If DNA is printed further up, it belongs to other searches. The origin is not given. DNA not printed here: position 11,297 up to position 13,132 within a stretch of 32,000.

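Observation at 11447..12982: Type IV prepilin signal fused to a seven-bladed RCC1-like propeller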

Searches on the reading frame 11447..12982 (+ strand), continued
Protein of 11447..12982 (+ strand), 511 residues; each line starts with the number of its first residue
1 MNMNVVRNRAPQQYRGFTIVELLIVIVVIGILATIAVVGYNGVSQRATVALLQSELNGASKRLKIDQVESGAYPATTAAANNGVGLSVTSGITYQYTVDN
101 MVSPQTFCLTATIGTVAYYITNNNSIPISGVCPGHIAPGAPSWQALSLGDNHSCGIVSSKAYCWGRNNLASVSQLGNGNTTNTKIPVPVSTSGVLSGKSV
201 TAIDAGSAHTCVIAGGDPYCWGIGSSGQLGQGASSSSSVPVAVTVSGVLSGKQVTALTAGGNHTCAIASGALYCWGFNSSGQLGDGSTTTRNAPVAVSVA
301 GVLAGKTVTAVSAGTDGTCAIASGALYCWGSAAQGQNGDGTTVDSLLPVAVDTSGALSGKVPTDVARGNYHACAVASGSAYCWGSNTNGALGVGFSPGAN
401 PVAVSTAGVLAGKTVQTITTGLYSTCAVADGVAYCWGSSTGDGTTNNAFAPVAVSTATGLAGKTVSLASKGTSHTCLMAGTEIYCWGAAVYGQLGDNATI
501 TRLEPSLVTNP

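Call 31: find_encoding_contigs(protein=P0112, flank=10000, max_places=2)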
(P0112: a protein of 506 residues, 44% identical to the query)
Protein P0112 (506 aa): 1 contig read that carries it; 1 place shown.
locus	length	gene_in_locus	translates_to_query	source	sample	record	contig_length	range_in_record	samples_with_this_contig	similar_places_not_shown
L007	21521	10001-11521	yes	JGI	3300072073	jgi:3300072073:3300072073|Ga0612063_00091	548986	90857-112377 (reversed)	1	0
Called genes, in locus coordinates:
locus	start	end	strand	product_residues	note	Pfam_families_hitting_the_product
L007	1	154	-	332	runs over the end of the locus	PF01368:DHH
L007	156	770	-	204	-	PF21176:RecR_HhH, PF01751:Toprim, PF13662:Toprim_4, PF21175:RecR_C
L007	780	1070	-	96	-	PF02575:YbaB_DNA_bd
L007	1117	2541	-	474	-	-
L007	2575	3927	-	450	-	PF00772:DnaB, PF03796:DnaB_C, PF06745:ATPase (faint), PF13481:AAA_25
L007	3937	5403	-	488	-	PF05496:RuvB_N (weak), PF13177:DNA_pol3_delta2, PF00004:AAA, PF07728:AAA_5, PF13173:AAA_14 (weak), PF13401:AAA_22 (weak), PF22608:DNAX_ATPase_lid, PF21960:RCF1-5-like_lid (weak), +3 more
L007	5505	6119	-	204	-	-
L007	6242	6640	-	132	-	PF16320:Ribosomal_L12_N, PF00542:Ribosomal_L12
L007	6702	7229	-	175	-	PF00466:Ribosomal_L10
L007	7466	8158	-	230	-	PF02223:Thymidylate_kin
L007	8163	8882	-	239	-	PF22769:DCD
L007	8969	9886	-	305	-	PF00303:Thymidylat_synt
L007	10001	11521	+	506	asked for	PF07963:N_methyl (weak), PF25390:WD40_RLD, PF13540:RCC1_2, PF00415:RCC1, PF13540:RCC1_2, PF00415:RCC1, PF25390:WD40_RLD, PF00415:RCC1, +1 more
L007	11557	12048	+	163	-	PF00186:DHFR_1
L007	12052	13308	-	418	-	PF24517:CBM96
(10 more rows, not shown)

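Call 32: find_encoding_contigs(protein=P0014, flank=10000, max_places=2)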
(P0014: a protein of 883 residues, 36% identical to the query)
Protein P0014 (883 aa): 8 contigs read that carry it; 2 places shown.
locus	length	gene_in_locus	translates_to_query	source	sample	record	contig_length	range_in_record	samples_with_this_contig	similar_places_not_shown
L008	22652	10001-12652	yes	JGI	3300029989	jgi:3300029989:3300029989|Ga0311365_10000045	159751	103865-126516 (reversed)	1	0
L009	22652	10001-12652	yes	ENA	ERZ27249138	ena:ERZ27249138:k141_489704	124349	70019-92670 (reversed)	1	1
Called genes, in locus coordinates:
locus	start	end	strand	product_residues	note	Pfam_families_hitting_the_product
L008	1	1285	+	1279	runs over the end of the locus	PF09479:Flg_new, PF25788:Ig_Rha78A_N (faint), PF09479:Flg_new (weak), PF18998:Flg_new_2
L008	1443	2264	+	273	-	PF00188:CAP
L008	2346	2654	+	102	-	PF00829:Ribosomal_L21p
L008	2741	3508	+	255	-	PF00142:Fer4_NifH (weak), PF01656:CbiA, PF02374:ArsA_ATPase, PF06564:CBP_BcsQ (weak), PF09140:MipZ, PF10609:ParA, PF13614:AAA_31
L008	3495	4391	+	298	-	PF02195:ParB_N, PF17762:HTH_ParB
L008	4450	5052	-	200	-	PF10502:Peptidase_S26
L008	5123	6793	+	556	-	PF03816:LytR_cpsA_psr, PF13399:LytR_C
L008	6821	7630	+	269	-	-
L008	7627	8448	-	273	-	PF17827:PrmC_N, PF05175:MTS, PF06325:PrmA, PF10294:Methyltransf_16 (weak), PF13649:Methyltransf_25, PF13847:Methyltransf_31, PF08242:Methyltransf_12 (weak)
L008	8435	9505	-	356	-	PF03462:PCRF, PF00472:RF-1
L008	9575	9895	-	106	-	PF01197:Ribosomal_L31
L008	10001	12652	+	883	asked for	PF25390:WD40_RLD, PF00415:RCC1, PF13540:RCC1_2, PF00415:RCC1, PF13540:RCC1_2, PF25390:WD40_RLD, PF25390:WD40_RLD, PF00415:RCC1, +19 more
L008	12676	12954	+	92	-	-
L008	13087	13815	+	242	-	PF00318:Ribosomal_S2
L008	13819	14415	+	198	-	PF00889:EF_TS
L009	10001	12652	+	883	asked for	PF25390:WD40_RLD, PF00415:RCC1, PF13540:RCC1_2, PF00415:RCC1, PF13540:RCC1_2, PF25390:WD40_RLD, PF25390:WD40_RLD, PF00415:RCC1, +19 more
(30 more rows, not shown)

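Call 48: list_cluster_members(proteins=[P0001, P0082, P0072, P0103, P0069, P0002, P0112, P0014, P0033, P0098])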
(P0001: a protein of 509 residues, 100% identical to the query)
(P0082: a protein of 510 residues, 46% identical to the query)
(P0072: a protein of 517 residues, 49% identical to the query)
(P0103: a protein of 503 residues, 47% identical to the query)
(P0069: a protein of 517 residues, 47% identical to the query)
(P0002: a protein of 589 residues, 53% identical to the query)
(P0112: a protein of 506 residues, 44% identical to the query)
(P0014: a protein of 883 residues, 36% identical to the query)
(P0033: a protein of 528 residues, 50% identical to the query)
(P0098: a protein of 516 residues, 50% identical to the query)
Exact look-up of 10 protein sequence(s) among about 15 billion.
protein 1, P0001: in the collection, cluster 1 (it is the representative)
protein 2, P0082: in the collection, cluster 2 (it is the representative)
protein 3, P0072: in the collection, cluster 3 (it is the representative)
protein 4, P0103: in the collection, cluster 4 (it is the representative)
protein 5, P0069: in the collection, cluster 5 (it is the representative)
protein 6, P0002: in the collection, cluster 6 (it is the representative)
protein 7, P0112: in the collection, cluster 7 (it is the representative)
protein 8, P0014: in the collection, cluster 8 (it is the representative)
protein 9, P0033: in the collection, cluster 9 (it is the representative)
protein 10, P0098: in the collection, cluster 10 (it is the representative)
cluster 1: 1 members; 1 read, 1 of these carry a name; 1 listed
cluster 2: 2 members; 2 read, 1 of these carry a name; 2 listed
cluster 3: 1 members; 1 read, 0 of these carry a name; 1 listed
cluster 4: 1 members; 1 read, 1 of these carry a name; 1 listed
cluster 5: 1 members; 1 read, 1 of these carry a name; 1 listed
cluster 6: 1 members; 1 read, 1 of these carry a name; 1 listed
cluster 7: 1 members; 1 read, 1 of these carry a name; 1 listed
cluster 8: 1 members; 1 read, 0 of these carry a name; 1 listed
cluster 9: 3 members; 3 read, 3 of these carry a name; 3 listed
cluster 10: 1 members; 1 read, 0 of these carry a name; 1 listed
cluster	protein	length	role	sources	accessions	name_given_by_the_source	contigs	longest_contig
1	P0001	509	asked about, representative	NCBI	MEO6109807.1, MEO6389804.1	MAG: prepilin-type N-terminal cleavage/methylation domain-containing protein [Candidatus ...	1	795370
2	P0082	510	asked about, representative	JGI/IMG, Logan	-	prepilin-type N-terminal cleavage/methylation domain-containing protein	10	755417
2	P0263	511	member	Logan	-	-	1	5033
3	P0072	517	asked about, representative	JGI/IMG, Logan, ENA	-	-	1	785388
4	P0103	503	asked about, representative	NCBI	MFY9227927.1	MAG: prepilin-type N-terminal cleavage/methylation domain-containing protein [Candidatus ...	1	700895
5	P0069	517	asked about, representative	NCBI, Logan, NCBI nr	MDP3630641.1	MAG: prepilin-type N-terminal cleavage/methylation domain-containing protein ... | prepilin-type N-terminal cleavage/methylation domain-containing protein [Actinomycetota ...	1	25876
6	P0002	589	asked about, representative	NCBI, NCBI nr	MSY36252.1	MAG: RCC1 repeat-containing protein, partial [Actinobacteria bacterium] | RCC1 repeat-containing protein [Actinomycetota bacterium]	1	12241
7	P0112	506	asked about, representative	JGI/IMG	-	prepilin-type N-terminal cleavage/methylation domain-containing protein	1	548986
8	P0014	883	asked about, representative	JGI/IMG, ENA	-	-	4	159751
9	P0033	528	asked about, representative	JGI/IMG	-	prepilin-type N-terminal cleavage/methylation domain-containing protein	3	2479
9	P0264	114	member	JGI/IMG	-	alpha-tubulin suppressor-like RCC1 family protein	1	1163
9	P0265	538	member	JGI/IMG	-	prepilin-type N-terminal cleavage/methylation domain-containing protein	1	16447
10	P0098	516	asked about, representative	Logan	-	-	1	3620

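Call 49: find_encoding_contigs(protein=P0049, flank=10000, max_places=1)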
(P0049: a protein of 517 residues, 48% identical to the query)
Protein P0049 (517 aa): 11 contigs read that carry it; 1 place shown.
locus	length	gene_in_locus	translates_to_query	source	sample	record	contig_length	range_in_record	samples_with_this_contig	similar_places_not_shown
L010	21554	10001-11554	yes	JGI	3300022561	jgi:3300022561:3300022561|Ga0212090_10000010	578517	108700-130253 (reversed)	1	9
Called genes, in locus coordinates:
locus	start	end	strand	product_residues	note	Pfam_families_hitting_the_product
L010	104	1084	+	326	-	PF01207:Dus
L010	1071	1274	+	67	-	-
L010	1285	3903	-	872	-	PF07953:Toxin_R_bind_N (weak), PF13385:Laminin_G_3, PF21722:Gly_rich_2, PF00147:Fibrinogen_C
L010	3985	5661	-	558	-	PF02463:SMC_N (faint), PF00005:ABC_tran, PF13555:AAA_29 (faint), PF12848:ABC_tran_Xtn (weak), PF00005:ABC_tran, PF13476:AAA_23 (weak), PF13304:AAA_21 (weak)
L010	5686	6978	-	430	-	PF13439:Glyco_transf_4, PF13477:Glyco_trans_4_2 (weak), PF13579:Glyco_trans_4_4, PF13439:Glyco_transf_4 (weak), PF00534:Glycos_transf_1, PF13692:Glyco_trans_1_4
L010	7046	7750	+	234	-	PF00535:Glycos_transf_2, PF12804:NTP_transf_3 (weak), PF13641:Glyco_tranf_2_3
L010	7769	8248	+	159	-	PF01668:SmpB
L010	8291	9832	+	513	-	PF25390:WD40_RLD, PF13540:RCC1_2, PF25384:Alsin_RLD (faint), PF00415:RCC1, PF25390:WD40_RLD, PF00415:RCC1, PF13540:RCC1_2 (weak), PF00415:RCC1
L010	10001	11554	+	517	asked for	PF25390:WD40_RLD, PF13540:RCC1_2 (weak), PF25384:Alsin_RLD (faint), PF00415:RCC1, PF13540:RCC1_2 (weak), PF00415:RCC1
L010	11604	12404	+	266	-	PF03372:Exo_endo_phos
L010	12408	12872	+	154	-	PF00293:NUDIX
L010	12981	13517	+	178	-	-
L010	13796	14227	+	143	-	PF25084:LbH_EIF2B (faint), PF00132:Hexapep (weak)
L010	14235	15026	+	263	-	-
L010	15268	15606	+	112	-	-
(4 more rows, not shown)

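Call 50: find_encoding_contigs(protein=P0002, flank=8000, max_places=1)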
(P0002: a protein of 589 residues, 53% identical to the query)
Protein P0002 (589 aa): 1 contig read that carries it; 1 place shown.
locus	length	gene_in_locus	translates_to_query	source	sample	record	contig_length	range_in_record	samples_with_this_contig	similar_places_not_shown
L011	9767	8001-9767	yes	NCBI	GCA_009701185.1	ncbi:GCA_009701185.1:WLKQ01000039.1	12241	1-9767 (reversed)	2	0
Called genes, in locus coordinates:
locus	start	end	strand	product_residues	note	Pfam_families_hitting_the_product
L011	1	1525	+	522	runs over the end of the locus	-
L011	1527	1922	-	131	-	PF01850:PIN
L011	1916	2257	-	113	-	PF02604:PhdYeFM_antitox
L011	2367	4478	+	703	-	PF05977:MFS_3, PF07690:MFS_1, PF02223:Thymidylate_kin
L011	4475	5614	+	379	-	PF13177:DNA_pol3_delta2, PF00004:AAA (weak)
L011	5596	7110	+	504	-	PF00561:Abhydrolase_1, PF08386:Abhydrolase_4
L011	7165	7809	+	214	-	PF13468:Glyoxalase_3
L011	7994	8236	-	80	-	-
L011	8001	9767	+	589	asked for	PF25390:WD40_RLD, PF13540:RCC1_2 (weak), PF00415:RCC1, PF13540:RCC1_2 (weak), PF00415:RCC1, PF25390:WD40_RLD, PF00415:RCC1, PF00415:RCC1, +2 more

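Call 51: find_encoding_contigs(protein=P0069, flank=10000, max_places=1)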
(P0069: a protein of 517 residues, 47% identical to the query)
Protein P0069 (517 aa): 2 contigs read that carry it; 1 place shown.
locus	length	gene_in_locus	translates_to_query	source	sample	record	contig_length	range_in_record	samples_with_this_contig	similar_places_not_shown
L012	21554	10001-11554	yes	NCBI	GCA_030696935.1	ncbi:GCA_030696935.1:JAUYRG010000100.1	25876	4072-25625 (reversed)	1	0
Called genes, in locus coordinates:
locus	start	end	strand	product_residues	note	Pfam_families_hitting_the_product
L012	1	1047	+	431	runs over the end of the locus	PF00580:UvrD-helicase, PF01443:Viral_helicase1 (faint)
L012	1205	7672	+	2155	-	PF05729:NACHT (weak)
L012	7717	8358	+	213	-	-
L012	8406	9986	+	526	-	PF25390:WD40_RLD, PF13540:RCC1_2, PF13540:RCC1_2, PF00415:RCC1, PF13540:RCC1_2, PF00415:RCC1, PF13540:RCC1_2, PF00415:RCC1, +7 more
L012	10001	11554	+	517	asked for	PF25390:WD40_RLD, PF13540:RCC1_2, PF00415:RCC1, PF13540:RCC1_2, PF00415:RCC1, PF13540:RCC1_2, PF00415:RCC1, PF00415:RCC1, +7 more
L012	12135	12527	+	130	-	PF09394:Inhibitor_I42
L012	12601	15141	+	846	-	PF00133:tRNA-synt_1, PF01921:tRNA-synt_1f (faint), PF01406:tRNA-synt_1e (faint), PF09334:tRNA-synt_1g, PF13603:tRNA-synt_1_2, PF00133:tRNA-synt_1, PF09334:tRNA-synt_1g, PF08264:Anticodon_1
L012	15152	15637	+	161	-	-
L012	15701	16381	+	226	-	PF10531:SLBB, PF14520:HHH_5 (faint), PF06514:PsbU (weak), PF12836:HHH_3, PF00633:HHH (weak), PF14579:HHH_6 (weak)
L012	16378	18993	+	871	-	PF03772:Competence, PF00753:Lactamase_B, PF23023:Anti-Pycsar_Apyc1 (weak), PF12706:Lactamase_B_2 (weak)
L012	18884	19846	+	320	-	PF06144:DNA_pol3_delta, PF21694:DNA_pol3_delta_C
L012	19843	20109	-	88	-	PF01649:Ribosomal_S20p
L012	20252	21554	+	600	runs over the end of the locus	PF00009:GTP_EFTU, PF22042:EF-G_D2 (faint), PF03144:GTP_EFTU_D2, PF00679:EFG_C, PF06421:LepA_C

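Call 80: find_encoding_contigs(protein=P0053, flank=10000, max_places=1)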
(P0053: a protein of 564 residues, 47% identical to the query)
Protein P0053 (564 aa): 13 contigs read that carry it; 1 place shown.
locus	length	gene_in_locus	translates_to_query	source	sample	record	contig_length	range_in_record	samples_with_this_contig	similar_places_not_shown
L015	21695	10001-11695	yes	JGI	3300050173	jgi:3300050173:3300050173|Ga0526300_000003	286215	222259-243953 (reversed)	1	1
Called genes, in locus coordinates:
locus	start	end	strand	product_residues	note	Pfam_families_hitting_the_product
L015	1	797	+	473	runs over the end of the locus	PF03951:Gln-synt_N, PF00120:Gln-synt_C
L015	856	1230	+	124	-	-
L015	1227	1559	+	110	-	-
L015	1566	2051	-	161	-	PF00085:Thioredoxin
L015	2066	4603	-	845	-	PF00690:Cation_ATPase_N, PF00122:E1-E2_ATPase, PF00702:Hydrolase, PF13246:Cation_ATPase, PF08282:Hydrolase_3 (faint), PF00689:Cation_ATPase_C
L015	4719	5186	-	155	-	PF01272:GreA_GreB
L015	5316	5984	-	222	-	PF02463:SMC_N (faint), PF00005:ABC_tran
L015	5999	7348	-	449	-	PF12704:MacB_PCD, PF02687:FtsX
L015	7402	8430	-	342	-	PF00512:HisKA, PF02518:HATPase_c, PF14501:HATPase_c_5 (weak)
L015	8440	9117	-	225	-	PF00072:Response_reg, PF00486:Trans_reg_C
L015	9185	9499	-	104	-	PF01638:HxlR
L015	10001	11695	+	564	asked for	PF25390:WD40_RLD, PF00415:RCC1, PF13540:RCC1_2 (weak), PF00415:RCC1, PF13540:RCC1_2 (weak), PF00415:RCC1, PF13540:RCC1_2 (weak)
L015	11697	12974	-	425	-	PF12698:ABC2_membrane_3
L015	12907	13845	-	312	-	PF00005:ABC_tran, PF13304:AAA_21 (weak), PF13732:DrrA1-3_C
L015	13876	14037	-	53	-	-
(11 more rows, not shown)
